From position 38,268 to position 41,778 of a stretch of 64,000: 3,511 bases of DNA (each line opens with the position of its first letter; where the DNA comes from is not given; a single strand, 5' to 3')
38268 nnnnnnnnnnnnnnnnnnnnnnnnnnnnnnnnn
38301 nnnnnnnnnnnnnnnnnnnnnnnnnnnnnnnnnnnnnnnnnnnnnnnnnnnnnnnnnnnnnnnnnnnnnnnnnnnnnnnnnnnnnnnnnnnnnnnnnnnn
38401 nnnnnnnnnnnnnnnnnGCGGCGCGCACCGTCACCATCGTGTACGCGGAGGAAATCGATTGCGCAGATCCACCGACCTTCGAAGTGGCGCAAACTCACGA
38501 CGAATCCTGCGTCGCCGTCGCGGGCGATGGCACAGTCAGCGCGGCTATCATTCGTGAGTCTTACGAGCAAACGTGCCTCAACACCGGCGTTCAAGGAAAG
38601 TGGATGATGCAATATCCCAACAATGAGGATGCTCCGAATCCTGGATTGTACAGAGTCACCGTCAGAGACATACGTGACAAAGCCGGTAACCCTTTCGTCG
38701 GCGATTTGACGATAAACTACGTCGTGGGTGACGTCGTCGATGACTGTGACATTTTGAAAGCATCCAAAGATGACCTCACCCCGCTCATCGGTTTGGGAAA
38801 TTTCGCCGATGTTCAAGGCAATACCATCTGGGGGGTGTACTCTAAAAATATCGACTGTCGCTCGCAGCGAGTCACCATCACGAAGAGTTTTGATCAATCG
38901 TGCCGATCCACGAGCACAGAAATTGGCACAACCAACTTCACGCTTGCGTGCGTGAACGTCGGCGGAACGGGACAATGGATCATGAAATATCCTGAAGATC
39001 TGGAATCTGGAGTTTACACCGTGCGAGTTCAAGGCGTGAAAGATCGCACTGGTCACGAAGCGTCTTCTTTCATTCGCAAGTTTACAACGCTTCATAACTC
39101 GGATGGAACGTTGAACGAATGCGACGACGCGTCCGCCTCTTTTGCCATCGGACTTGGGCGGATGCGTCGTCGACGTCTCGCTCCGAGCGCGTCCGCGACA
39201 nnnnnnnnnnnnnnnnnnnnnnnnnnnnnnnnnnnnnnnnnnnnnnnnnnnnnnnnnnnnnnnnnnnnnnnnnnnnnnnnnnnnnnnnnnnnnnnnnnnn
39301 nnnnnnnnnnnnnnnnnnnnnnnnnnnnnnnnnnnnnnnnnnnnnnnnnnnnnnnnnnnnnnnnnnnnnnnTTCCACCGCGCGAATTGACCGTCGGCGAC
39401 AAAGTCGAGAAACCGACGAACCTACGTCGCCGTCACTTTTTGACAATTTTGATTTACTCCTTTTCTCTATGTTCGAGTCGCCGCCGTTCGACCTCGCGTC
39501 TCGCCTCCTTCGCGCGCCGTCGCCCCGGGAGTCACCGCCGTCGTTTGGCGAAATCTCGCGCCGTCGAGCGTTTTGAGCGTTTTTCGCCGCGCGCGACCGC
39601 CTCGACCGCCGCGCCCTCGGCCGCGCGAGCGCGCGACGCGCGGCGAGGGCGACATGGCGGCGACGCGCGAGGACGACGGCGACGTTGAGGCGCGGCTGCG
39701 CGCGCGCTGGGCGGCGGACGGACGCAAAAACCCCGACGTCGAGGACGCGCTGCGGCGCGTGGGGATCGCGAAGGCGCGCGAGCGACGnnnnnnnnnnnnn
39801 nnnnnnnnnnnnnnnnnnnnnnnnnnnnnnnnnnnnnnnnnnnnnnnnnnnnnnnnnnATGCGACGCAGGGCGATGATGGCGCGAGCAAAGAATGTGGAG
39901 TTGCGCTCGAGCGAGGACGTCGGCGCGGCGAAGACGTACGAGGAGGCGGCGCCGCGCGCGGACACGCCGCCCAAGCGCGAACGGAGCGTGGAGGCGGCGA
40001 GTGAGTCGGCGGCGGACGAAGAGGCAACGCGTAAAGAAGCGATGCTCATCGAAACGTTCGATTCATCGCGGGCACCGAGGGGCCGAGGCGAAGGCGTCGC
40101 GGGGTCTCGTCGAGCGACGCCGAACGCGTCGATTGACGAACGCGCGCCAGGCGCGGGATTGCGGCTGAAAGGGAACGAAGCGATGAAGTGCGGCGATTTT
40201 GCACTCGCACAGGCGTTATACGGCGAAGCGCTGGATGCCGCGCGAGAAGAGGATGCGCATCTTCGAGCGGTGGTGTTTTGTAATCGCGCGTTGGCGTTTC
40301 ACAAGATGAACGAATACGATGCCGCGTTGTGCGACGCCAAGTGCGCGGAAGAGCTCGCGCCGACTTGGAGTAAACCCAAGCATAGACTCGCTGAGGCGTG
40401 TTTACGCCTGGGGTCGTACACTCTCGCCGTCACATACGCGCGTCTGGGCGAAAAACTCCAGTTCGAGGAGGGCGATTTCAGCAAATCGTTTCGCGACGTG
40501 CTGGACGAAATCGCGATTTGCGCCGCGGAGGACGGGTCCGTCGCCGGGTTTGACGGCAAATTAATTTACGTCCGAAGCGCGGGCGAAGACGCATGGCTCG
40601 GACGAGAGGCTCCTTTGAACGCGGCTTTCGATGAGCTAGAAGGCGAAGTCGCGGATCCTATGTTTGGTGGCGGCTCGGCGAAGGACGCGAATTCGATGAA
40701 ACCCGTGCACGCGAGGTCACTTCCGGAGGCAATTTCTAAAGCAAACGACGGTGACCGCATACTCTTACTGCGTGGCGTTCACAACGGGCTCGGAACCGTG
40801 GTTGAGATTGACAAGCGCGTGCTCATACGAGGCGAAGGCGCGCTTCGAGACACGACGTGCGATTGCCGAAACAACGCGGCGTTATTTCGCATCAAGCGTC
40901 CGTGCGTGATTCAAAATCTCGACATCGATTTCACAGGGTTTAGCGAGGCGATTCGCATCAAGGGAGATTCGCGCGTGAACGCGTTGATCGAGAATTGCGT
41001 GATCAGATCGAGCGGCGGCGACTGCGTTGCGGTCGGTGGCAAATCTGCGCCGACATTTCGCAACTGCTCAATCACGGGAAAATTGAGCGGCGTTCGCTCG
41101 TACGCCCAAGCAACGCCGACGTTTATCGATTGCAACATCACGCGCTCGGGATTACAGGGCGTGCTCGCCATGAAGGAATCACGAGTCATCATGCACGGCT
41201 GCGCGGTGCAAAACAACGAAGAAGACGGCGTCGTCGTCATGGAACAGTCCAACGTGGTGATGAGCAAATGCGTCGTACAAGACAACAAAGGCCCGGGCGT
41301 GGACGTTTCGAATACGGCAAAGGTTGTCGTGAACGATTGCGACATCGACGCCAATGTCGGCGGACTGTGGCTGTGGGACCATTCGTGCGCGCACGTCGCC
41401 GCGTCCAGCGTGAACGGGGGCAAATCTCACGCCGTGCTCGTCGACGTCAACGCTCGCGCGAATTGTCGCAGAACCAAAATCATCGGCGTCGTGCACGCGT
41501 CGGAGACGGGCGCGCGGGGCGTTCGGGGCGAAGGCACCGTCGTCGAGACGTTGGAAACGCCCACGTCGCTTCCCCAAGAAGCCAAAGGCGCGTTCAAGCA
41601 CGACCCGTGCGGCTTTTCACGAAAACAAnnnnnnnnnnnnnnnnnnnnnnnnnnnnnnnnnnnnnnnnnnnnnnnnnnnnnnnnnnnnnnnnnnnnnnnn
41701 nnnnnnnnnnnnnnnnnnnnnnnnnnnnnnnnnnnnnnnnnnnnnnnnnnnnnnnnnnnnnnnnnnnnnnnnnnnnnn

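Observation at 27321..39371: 12-kb intronless ORF for a 4016-aa secreted, membrane-anchored mosaic protein of unknown family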

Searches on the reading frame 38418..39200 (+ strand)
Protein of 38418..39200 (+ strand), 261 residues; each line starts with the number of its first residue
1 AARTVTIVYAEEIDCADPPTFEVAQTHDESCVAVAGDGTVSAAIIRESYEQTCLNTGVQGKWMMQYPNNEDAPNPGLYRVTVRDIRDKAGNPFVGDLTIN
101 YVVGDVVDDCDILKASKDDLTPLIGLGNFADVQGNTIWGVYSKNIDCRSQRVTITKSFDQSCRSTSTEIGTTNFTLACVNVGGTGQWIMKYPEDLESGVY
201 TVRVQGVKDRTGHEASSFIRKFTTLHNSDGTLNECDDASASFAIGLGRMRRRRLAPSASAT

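Call 93: search_protein_families(library=pfam, proteins=[window:38418-39200:+], max_evalue=10)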
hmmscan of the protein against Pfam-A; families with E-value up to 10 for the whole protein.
window:38418-39200:+ (261 aa): 1 family
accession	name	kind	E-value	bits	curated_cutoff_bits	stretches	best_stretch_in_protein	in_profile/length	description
PF19077.6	Big_13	-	1.7e-06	28.8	27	2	175-217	52-93/102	Bacterial Ig-like domain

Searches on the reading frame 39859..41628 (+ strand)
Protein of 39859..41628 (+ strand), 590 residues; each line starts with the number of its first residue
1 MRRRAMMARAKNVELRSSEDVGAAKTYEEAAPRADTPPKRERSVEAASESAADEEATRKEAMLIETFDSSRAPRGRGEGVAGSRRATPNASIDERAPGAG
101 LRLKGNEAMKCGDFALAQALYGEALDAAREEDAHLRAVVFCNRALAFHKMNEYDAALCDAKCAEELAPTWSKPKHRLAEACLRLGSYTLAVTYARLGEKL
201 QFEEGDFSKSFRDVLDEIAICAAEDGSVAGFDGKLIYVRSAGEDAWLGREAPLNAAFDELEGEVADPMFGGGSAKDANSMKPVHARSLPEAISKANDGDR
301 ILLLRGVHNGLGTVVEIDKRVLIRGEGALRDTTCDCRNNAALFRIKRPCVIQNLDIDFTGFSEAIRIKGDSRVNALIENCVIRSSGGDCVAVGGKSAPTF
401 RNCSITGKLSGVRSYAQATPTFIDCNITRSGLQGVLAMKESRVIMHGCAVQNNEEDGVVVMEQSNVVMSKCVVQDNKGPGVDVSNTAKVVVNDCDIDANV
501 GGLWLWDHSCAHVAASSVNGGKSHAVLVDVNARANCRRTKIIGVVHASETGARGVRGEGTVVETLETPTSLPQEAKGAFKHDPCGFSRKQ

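Call 13: search_protein_families(library=pfam, proteins=[window:39859-41628:+], max_evalue=0.001)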
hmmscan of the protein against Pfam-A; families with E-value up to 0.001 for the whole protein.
window:39859-41628:+ (590 aa): 4 families
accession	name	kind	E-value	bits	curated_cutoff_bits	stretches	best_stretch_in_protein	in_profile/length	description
PF13229.12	Beta_helix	-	4e-30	105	25.9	1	364-514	2-154/158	Right handed beta helix region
PF05048.19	NosD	-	8.5e-09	35.6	23.6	1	376-509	28-159/212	Periplasmic copper-binding protein (NosD)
PF13424.12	TPR_12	-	1.2e-06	29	30.1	1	109-167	14-75/77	Tetratricopeptide repeat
PF00515.34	TPR_1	-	9.7e-05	22.5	27.8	0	137-168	1-32/34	Tetratricopeptide repeat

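Call 69: find_encoding_contigs(protein=window:39877-41628:+, flank=10000, max_places=8)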
Protein window:39877-41628:+ (584 aa): 25 contigs read that carry it; 8 places shown.
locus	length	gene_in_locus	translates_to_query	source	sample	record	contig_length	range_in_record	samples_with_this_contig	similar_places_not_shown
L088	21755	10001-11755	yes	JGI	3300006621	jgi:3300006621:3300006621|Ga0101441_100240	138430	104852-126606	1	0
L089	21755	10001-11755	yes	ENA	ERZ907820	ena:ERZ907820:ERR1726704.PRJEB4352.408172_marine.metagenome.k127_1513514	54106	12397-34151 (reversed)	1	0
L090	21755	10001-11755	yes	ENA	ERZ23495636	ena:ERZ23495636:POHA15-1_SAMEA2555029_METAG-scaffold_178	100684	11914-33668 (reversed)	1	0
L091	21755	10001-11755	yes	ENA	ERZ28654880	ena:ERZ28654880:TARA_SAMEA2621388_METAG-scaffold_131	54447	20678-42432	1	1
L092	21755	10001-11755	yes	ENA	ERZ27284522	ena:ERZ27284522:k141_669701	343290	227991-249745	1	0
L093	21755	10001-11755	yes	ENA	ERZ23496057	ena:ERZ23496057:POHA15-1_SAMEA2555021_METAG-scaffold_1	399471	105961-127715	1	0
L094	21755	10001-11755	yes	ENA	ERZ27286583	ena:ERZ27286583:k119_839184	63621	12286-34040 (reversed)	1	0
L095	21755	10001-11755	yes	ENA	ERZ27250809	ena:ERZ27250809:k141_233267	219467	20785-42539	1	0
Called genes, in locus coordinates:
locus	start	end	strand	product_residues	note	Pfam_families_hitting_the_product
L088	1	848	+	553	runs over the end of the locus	-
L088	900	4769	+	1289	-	-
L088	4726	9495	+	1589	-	-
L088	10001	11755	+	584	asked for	PF13424:TPR_12 (weak), PF22842:Pel9A-like_beta_helix (faint), PF05048:NosD, PF13229:Beta_helix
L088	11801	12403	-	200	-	-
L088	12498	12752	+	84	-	-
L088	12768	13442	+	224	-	-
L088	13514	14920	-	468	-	PF00515:TPR_1 (faint), PF12796:Ank_2, PF13857:Ank_5 (faint), PF00023:Ank (faint), PF13606:Ank_3 (faint), PF12796:Ank_2, PF13637:Ank_4 (weak), PF07719:TPR_2 (faint), +1 more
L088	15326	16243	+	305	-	PF00149:Metallophos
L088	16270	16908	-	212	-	PF01596:Methyltransf_3, PF13847:Methyltransf_31 (weak), PF13578:Methyltransf_24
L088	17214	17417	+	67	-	-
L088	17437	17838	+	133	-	-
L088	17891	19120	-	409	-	PF06728:PIG-U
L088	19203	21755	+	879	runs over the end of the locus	PF03109:ABC1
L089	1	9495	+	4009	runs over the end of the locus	-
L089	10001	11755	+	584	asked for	PF13424:TPR_12 (weak), PF22842:Pel9A-like_beta_helix (faint), PF05048:NosD, PF13229:Beta_helix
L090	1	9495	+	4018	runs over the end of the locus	-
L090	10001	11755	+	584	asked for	PF13424:TPR_12 (weak), PF22842:Pel9A-like_beta_helix (faint), PF05048:NosD, PF13229:Beta_helix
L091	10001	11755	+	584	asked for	PF13424:TPR_12 (weak), PF22842:Pel9A-like_beta_helix (faint), PF05048:NosD, PF13229:Beta_helix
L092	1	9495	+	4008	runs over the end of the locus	-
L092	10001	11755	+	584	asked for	PF13424:TPR_12 (weak), PF22842:Pel9A-like_beta_helix (faint), PF05048:NosD, PF13229:Beta_helix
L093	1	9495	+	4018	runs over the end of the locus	-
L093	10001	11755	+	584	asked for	PF13424:TPR_12 (weak), PF22842:Pel9A-like_beta_helix (faint), PF05048:NosD, PF13229:Beta_helix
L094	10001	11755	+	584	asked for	PF13424:TPR_12 (weak), PF22842:Pel9A-like_beta_helix (faint), PF05048:NosD, PF13229:Beta_helix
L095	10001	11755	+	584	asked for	PF13424:TPR_12 (weak), PF22842:Pel9A-like_beta_helix (faint), PF05048:NosD, PF13229:Beta_helix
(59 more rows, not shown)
